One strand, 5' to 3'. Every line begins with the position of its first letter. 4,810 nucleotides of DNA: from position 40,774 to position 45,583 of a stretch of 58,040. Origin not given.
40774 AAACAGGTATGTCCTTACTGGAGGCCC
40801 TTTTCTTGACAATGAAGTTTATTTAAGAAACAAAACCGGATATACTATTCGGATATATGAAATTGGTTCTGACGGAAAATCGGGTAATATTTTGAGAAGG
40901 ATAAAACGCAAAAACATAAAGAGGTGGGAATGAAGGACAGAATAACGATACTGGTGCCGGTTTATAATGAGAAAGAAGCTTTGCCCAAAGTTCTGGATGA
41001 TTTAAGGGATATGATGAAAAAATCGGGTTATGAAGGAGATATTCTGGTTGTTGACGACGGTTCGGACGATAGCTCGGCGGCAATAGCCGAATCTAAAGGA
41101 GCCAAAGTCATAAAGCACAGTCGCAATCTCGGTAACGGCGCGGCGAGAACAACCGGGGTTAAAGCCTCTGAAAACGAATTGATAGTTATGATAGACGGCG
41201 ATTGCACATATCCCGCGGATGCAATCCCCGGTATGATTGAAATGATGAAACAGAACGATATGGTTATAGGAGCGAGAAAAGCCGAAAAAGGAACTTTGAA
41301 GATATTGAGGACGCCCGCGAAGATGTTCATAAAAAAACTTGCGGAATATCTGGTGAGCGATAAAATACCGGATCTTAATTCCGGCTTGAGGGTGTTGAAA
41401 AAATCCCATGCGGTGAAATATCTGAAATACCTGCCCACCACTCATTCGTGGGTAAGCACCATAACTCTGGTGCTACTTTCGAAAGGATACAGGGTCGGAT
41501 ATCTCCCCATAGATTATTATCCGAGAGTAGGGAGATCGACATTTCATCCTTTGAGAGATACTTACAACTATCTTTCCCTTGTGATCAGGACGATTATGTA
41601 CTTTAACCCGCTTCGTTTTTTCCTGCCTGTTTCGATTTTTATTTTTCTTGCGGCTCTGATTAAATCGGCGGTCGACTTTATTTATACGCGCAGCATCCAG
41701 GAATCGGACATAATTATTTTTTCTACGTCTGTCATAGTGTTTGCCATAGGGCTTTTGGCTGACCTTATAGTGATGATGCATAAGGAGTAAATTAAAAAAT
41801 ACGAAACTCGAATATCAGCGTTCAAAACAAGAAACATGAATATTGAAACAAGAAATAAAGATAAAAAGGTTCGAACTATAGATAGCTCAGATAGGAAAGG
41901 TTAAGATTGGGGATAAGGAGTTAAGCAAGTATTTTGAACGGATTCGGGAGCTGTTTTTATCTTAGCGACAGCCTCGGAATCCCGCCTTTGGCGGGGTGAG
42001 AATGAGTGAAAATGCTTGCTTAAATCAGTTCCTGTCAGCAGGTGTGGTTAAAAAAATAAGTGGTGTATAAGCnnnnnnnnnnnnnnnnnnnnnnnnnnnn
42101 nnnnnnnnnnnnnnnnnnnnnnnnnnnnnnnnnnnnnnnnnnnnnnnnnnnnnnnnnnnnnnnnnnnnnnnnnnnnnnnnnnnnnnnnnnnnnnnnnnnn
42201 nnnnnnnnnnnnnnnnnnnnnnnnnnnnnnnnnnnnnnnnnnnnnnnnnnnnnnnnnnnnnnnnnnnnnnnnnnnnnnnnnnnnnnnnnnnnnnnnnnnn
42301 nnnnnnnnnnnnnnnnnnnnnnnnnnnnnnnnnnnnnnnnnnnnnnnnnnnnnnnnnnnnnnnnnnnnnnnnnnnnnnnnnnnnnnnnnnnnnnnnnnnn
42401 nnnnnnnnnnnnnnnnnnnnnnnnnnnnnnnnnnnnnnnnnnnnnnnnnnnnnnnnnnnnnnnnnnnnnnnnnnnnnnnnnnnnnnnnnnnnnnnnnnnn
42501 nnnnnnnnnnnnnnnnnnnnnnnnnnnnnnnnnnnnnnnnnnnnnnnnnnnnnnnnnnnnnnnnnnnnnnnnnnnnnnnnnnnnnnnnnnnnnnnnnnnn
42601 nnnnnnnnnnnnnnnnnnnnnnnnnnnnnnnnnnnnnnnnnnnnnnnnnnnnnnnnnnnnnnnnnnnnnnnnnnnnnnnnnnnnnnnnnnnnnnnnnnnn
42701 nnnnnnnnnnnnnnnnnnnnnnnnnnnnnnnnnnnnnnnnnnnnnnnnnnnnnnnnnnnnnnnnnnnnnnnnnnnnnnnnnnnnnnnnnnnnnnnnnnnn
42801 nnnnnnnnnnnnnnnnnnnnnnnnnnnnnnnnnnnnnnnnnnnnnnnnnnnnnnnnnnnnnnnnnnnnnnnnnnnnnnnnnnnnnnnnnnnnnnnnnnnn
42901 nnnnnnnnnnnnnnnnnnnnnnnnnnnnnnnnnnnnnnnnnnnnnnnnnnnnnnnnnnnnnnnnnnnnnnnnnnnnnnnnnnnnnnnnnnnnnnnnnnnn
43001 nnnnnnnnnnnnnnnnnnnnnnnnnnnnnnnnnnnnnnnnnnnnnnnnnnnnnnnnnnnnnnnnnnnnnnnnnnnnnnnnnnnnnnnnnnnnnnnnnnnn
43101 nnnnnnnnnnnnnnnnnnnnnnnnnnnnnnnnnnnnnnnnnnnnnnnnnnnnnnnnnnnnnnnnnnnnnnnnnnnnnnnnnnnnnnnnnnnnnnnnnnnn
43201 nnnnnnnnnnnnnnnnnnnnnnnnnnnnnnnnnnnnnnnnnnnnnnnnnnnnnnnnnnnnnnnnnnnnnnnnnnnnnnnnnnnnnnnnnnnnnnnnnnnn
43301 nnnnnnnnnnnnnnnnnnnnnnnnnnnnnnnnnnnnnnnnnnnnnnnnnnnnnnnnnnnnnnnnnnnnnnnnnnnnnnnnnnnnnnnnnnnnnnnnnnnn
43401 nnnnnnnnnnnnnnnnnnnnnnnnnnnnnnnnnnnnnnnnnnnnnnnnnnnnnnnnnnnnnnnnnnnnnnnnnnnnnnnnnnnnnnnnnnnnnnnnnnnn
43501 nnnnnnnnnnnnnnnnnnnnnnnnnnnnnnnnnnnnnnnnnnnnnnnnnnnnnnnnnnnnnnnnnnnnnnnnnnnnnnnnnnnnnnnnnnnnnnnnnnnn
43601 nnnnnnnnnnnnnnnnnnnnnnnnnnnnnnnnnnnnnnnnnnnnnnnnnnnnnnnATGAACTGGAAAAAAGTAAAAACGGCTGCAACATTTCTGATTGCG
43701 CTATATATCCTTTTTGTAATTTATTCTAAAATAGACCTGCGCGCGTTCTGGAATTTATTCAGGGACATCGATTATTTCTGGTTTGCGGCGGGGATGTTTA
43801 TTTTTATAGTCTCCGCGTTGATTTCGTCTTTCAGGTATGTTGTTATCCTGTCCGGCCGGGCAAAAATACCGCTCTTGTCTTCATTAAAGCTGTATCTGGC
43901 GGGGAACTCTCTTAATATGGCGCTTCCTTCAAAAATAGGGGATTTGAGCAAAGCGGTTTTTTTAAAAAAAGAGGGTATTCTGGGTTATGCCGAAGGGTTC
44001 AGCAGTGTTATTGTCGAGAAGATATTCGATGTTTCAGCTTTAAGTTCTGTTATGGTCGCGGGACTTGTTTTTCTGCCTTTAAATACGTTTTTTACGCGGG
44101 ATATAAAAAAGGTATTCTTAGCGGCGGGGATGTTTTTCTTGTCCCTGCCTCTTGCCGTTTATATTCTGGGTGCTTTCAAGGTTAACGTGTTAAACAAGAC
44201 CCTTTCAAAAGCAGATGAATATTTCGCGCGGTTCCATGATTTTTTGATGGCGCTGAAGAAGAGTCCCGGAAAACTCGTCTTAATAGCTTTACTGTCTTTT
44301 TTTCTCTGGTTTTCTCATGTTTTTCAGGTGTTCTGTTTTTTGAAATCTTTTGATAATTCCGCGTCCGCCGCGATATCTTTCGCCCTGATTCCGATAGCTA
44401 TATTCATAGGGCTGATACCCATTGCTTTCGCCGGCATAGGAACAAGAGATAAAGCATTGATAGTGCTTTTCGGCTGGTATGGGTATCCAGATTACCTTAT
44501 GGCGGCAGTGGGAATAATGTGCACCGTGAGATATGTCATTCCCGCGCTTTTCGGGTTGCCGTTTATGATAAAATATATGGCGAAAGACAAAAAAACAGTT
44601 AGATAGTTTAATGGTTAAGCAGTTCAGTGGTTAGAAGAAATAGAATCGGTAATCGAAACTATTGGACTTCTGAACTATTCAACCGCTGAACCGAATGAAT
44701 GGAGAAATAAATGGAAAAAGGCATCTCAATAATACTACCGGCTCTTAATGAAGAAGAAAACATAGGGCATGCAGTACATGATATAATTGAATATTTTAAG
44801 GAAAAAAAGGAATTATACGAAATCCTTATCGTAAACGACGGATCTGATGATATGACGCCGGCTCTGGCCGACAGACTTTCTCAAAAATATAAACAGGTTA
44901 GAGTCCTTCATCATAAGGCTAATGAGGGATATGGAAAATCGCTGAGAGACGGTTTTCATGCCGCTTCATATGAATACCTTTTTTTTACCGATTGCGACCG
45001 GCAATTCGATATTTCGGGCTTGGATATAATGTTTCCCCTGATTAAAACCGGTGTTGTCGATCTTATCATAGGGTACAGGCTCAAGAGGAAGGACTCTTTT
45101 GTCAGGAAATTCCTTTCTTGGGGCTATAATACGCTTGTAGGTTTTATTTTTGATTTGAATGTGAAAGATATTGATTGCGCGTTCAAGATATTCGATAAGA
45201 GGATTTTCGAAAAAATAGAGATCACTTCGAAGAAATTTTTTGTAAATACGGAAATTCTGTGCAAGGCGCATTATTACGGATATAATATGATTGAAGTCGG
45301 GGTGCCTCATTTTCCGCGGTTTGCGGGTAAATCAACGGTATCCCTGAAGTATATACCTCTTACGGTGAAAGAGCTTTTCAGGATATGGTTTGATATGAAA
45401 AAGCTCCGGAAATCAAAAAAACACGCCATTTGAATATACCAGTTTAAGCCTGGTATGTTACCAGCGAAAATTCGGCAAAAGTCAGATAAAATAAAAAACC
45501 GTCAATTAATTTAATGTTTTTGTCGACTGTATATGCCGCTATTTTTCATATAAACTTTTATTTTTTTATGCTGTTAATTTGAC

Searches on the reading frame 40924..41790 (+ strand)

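Call 6: search_protein_families(library=pfam, proteins=[window:40924-41790:+], max_evalue=0.001)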
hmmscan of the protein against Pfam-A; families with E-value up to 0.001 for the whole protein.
window:40924-41790:+ (288 aa): 3 families
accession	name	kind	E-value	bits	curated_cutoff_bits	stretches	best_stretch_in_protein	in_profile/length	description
PF00535.33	Glycos_transf_2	-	8.9e-27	94.5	23.3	1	8-161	1-162/168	Glycosyl transferase family 2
PF10111.15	Glyco_tranf_2_2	-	7e-07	29.4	27.3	1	8-112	1-110/276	Glycosyltransferase like family 2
PF13641.12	Glyco_tranf_2_3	-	0.00025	21.5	27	1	6-113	2-118/230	Glycosyltransferase like family 2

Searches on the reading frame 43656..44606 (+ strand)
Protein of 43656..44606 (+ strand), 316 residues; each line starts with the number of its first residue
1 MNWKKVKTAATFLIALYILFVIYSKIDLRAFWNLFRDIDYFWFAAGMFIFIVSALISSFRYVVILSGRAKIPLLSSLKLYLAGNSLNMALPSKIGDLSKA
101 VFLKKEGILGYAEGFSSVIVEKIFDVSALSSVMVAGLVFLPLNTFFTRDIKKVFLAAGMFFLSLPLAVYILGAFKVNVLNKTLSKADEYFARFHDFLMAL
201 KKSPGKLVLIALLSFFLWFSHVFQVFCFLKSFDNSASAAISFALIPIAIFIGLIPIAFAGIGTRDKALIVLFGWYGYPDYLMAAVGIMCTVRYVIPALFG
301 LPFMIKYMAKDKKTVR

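Call 6: search_protein_families(library=pfam, proteins=[window:43656-44606:+], max_evalue=0.001)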
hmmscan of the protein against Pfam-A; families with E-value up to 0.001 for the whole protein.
window:43656-44606:+ (316 aa): 1 family
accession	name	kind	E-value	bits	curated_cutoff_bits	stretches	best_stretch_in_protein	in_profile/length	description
PF03706.18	LPG_synthase_TM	-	1.2e-39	137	33.4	1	11-300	4-302/302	Lysylphosphatidylglycerol synthase TM region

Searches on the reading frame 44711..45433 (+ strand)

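Call 6: search_protein_families(library=pfam, proteins=[window:44711-45433:+], max_evalue=0.001)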
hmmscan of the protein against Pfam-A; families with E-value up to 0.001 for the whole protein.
window:44711-45433:+ (240 aa): 2 families
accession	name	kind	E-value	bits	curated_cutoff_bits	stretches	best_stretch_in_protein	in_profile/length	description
PF00535.33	Glycos_transf_2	-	4.8e-28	98.6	23.3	1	6-169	1-167/168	Glycosyl transferase family 2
PF10111.15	Glyco_tranf_2_2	-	8.6e-06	25.9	27.3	1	6-105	1-100/276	Glycosyltransferase like family 2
